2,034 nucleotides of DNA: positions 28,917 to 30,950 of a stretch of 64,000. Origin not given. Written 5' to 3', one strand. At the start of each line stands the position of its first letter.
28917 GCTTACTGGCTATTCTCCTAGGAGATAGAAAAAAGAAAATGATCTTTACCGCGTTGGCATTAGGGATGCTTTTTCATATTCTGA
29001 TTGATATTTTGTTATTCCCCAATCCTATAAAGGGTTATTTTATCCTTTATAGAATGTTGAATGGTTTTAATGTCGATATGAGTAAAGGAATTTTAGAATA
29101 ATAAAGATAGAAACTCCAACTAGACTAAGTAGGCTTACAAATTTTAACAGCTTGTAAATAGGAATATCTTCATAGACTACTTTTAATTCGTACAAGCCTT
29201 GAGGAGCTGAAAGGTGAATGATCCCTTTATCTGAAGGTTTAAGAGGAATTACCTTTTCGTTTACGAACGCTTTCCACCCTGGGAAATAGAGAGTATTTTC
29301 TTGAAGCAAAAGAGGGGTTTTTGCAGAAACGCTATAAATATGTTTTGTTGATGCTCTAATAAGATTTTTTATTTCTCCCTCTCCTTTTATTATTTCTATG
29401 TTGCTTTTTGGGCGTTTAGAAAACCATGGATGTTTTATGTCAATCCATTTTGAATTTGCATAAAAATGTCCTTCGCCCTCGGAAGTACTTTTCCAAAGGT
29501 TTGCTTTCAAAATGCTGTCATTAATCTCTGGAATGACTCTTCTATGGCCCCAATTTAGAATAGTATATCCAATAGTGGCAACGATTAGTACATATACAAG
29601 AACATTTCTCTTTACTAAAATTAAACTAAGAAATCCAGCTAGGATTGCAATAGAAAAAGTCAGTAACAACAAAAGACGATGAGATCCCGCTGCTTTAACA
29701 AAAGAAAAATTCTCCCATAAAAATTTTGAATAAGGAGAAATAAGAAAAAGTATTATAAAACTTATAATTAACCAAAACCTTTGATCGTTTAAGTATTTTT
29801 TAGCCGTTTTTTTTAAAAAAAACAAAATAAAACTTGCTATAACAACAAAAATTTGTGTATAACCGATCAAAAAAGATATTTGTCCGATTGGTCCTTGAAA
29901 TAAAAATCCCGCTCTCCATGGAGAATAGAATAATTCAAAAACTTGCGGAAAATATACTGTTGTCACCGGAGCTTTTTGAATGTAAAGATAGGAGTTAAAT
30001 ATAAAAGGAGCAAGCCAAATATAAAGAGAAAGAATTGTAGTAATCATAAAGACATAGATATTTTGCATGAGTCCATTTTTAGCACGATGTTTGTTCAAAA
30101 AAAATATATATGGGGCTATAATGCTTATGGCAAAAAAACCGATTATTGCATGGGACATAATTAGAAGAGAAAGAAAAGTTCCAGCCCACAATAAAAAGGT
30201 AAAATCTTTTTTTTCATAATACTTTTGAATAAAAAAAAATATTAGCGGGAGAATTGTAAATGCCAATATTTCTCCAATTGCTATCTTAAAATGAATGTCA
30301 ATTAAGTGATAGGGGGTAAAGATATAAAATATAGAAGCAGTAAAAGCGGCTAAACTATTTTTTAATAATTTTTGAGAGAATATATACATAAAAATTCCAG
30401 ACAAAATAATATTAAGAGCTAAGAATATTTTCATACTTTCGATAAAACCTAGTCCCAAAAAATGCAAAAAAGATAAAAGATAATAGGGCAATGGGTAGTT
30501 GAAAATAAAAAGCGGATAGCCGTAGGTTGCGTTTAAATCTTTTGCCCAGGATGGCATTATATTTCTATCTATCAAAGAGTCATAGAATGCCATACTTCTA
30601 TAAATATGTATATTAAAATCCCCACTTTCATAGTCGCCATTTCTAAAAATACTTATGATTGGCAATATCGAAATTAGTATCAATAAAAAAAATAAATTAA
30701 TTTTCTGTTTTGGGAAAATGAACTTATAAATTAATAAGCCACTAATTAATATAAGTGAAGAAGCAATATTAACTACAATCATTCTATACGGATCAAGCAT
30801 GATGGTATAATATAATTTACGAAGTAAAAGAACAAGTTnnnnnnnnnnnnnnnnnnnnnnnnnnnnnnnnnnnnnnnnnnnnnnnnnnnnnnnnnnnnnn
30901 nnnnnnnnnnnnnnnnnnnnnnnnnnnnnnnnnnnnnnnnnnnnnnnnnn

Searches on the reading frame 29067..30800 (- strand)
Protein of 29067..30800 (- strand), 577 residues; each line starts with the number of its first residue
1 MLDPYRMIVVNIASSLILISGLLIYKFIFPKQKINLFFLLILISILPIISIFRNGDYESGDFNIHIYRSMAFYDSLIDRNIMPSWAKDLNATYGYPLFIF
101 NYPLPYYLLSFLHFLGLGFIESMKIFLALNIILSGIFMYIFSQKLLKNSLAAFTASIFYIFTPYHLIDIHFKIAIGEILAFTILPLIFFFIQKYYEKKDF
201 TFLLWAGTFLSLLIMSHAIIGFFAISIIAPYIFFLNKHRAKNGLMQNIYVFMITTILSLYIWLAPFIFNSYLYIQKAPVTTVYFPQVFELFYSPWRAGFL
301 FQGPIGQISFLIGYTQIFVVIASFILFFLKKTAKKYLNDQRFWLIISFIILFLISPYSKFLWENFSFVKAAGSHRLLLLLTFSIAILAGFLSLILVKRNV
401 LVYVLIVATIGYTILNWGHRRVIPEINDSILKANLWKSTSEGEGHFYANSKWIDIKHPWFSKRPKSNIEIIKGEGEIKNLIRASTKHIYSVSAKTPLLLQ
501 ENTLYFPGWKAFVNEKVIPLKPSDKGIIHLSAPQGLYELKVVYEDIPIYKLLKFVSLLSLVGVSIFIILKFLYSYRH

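Call 6: search_protein_families(library=pfam, proteins=[window:29067-30800:-], max_evalue=0.01)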
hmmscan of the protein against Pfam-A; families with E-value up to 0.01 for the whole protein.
window:29067-30800:- (577 aa): 1 family
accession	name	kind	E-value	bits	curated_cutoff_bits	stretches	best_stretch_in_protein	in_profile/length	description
PF10131.15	PTPS_related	-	1.6e-07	30.7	26.4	1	102-410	4-298/621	6-pyruvoyl-tetrahydropterin synthase related domain; membrane protein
